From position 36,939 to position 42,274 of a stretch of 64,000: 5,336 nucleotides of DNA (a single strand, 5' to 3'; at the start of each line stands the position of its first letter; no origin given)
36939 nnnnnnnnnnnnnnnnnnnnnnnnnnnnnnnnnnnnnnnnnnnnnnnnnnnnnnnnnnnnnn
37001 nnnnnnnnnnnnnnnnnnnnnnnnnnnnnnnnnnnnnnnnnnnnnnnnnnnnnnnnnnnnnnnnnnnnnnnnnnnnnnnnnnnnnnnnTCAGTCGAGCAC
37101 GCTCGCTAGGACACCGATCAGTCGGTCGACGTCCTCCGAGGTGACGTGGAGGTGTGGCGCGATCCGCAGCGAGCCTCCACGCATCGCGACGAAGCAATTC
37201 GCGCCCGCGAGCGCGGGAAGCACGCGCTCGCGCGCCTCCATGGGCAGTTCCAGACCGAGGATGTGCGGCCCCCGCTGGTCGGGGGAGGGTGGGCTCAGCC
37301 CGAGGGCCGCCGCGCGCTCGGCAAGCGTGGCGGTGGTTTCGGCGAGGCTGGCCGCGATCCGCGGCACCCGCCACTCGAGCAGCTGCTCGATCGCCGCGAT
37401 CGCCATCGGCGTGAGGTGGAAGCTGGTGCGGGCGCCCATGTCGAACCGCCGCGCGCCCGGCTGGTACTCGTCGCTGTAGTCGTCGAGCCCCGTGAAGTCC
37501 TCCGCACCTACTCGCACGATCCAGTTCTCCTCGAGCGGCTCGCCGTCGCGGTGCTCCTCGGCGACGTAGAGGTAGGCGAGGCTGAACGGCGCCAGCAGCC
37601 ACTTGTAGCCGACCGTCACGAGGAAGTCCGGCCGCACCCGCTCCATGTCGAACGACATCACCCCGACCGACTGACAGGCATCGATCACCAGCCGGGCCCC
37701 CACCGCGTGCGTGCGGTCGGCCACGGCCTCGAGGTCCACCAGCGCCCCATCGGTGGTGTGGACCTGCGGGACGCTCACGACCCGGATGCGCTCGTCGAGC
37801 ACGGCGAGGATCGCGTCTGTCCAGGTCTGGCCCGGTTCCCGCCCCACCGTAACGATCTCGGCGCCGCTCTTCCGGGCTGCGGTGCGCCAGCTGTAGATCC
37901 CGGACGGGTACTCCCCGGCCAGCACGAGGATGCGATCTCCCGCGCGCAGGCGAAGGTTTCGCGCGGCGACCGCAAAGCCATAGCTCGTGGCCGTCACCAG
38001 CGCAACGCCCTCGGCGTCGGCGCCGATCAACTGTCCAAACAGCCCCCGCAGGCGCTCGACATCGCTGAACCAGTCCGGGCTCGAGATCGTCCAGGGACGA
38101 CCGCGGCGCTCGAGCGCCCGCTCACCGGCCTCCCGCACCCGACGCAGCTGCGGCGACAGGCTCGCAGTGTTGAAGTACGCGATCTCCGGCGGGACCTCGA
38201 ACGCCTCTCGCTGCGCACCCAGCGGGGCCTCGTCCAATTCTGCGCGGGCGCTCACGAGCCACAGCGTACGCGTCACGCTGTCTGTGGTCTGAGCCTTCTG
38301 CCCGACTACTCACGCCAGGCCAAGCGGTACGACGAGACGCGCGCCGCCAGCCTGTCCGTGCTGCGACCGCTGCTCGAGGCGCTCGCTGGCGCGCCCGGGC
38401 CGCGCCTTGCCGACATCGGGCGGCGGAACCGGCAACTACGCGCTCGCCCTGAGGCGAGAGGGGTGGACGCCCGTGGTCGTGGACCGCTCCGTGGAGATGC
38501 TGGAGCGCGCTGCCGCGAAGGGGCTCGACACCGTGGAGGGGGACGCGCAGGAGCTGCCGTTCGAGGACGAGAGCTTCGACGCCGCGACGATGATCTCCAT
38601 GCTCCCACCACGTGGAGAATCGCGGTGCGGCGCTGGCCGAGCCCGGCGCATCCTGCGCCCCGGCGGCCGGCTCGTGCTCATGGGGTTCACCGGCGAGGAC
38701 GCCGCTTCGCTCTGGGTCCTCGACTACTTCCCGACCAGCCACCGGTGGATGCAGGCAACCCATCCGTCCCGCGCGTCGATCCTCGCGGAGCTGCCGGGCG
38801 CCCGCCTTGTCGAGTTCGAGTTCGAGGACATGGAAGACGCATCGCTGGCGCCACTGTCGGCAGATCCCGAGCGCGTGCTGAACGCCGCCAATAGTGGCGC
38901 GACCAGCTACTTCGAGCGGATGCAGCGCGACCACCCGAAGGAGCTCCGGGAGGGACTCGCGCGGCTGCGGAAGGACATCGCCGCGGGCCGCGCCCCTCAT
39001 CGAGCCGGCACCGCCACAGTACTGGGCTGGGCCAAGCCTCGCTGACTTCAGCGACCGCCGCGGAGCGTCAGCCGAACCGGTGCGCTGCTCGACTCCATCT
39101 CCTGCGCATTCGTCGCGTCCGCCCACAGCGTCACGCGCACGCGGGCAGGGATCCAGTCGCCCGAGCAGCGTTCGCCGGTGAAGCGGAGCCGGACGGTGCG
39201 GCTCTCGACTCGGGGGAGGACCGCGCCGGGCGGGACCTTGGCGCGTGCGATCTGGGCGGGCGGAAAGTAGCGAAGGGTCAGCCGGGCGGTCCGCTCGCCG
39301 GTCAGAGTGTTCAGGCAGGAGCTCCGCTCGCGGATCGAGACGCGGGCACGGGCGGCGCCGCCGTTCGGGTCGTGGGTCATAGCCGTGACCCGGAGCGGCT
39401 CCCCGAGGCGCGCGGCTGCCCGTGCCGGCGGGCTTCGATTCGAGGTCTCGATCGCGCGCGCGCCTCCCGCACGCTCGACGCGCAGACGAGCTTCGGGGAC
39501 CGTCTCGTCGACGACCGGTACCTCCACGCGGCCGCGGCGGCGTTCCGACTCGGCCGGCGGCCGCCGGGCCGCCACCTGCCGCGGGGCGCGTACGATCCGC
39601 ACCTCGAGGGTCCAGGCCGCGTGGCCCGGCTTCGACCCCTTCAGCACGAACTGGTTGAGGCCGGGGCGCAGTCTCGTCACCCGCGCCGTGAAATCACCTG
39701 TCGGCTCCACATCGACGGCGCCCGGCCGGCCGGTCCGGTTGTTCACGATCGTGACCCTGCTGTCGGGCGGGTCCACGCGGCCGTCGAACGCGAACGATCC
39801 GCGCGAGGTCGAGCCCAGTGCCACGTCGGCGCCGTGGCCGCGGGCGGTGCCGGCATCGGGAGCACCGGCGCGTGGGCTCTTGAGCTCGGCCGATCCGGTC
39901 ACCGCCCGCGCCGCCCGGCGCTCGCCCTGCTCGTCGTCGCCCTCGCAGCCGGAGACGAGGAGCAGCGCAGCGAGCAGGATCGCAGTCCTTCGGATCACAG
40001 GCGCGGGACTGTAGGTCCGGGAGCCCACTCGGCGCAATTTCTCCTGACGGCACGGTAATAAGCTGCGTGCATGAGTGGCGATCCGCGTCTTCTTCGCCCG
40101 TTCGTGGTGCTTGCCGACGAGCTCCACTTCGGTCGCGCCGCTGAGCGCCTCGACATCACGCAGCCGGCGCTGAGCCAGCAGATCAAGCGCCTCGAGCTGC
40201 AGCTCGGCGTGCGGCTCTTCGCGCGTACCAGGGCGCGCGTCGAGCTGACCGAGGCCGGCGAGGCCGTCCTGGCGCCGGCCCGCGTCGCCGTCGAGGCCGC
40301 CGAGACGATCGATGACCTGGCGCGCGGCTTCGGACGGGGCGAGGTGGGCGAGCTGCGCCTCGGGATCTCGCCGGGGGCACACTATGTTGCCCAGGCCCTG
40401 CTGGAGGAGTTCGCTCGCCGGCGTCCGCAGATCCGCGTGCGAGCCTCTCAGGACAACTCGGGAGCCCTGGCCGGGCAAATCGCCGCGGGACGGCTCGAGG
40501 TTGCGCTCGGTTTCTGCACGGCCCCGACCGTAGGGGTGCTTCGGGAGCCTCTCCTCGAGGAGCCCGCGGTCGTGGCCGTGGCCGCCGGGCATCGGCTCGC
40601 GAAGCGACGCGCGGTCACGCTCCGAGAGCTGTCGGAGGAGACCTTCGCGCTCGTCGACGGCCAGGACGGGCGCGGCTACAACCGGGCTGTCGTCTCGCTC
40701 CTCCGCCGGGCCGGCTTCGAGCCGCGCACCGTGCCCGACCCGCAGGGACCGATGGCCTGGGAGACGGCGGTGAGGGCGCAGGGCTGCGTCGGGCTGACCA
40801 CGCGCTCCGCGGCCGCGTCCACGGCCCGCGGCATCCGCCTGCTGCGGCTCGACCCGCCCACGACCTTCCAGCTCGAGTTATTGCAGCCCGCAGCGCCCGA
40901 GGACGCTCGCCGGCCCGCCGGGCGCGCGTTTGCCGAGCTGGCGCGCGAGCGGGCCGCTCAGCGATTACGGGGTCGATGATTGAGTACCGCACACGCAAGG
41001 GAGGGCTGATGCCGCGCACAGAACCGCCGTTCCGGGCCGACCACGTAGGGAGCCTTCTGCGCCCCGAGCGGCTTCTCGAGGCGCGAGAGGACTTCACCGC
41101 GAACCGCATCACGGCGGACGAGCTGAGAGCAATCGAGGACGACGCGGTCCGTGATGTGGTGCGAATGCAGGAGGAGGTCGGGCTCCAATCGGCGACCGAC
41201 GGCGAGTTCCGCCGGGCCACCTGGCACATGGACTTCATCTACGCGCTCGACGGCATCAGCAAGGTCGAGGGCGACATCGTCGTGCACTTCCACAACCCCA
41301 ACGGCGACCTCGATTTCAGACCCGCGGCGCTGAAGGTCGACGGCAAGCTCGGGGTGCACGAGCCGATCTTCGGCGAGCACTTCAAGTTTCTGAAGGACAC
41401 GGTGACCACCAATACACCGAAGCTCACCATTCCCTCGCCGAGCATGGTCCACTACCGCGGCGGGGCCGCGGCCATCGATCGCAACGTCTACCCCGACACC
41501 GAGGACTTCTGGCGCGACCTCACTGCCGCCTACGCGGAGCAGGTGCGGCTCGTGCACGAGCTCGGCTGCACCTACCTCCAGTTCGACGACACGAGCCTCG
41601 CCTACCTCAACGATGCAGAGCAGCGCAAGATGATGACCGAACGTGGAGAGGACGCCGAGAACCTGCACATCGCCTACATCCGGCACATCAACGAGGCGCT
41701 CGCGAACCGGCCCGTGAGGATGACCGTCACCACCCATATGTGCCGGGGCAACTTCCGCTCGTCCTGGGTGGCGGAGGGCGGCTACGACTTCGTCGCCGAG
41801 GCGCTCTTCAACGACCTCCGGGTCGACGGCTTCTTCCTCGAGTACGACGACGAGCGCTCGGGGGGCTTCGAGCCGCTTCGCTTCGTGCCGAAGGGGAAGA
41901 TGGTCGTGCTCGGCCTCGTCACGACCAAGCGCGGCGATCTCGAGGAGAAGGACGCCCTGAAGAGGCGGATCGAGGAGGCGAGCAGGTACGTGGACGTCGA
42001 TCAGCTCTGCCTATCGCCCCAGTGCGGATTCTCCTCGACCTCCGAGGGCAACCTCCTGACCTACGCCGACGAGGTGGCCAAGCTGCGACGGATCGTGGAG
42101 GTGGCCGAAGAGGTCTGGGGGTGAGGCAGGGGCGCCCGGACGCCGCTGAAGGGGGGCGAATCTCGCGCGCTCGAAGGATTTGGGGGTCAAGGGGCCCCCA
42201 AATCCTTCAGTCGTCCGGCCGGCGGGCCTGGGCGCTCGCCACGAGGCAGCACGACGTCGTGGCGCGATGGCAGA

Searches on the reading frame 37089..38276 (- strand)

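Call 21: search_protein_families(library=pfam, proteins=[window:37089-38276:-])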
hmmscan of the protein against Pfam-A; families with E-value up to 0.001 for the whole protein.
window:37089-38276:- (395 aa): 1 family
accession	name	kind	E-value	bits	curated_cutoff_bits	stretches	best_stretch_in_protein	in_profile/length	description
PF00266.25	Aminotran_5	-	2.4e-25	89.7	21.5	1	72-342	44-314/371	Aminotransferase class-V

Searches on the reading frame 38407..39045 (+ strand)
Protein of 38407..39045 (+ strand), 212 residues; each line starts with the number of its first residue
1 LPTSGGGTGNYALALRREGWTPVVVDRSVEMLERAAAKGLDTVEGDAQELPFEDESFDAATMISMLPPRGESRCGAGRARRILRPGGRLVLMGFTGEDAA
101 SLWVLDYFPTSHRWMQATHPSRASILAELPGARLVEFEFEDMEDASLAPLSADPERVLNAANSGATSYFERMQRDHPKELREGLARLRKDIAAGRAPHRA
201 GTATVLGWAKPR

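Call 49: search_protein_families(library=pfam, proteins=[window:38407-39045:+])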
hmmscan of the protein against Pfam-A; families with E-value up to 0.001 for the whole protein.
window:38407-39045:+ (212 aa): 6 families
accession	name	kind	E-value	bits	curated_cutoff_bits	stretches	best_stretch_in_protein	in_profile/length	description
PF08241.18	Methyltransf_11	-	3.3e-14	53.7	21.2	1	5-91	4-95/95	Methyltransferase domain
PF13649.12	Methyltransf_25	-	7.6e-13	49.4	27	1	5-87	5-97/97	Methyltransferase domain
PF13489.12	Methyltransf_23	-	9.2e-08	32.4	27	1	5-103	30-128/164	Methyltransferase domain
PF08242.18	Methyltransf_12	-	2e-06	28.9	30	1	5-89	4-98/98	Methyltransferase domain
PF01209.24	Ubie_methyltran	-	2.6e-06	27.4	20.1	1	7-95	57-155/233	ubiE/COQ5 methyltransferase family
PF13847.12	Methyltransf_31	-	6.8e-06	26.3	27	1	5-91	11-109/145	Methyltransferase domain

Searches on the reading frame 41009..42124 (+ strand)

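Call 21: search_protein_families(library=pfam, proteins=[window:41009-42124:+])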
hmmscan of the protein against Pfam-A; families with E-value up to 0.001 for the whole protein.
window:41009-42124:+ (371 aa): 1 family
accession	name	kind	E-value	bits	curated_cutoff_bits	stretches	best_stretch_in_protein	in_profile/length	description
PF01717.24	Meth_synt_2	-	6.9e-12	45.7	21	1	168-367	149-323/324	Cobalamin-independent synthase, Catalytic domain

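Call 48: search_protein_families(library=ncbifam, proteins=[window:41009-42124:+], max_evalue=1e-10)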
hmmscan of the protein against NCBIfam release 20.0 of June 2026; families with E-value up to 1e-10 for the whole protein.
window:41009-42124:+ (371 aa): 4 families
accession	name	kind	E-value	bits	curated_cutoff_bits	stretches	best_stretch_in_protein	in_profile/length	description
NF005085.0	PRK06520.1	subfamily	2.4e-141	471.1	313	1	1-370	1-368/368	5-methyltetrahydropteroyltriglutamate--homocysteine S-methyltransferase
NF004875.0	PRK06233.1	equivalog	3.9e-100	335.3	576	1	4-370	6-372/373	vitamin B12 independent methionine synthase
NF003317.0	PRK04326.1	equivalog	4.9e-23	81.8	406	1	8-368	9-321/340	methionine synthase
NF006589.0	PRK09121.1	equivalog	2.4e-12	46.6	392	0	11-205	8-191/342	methionine synthase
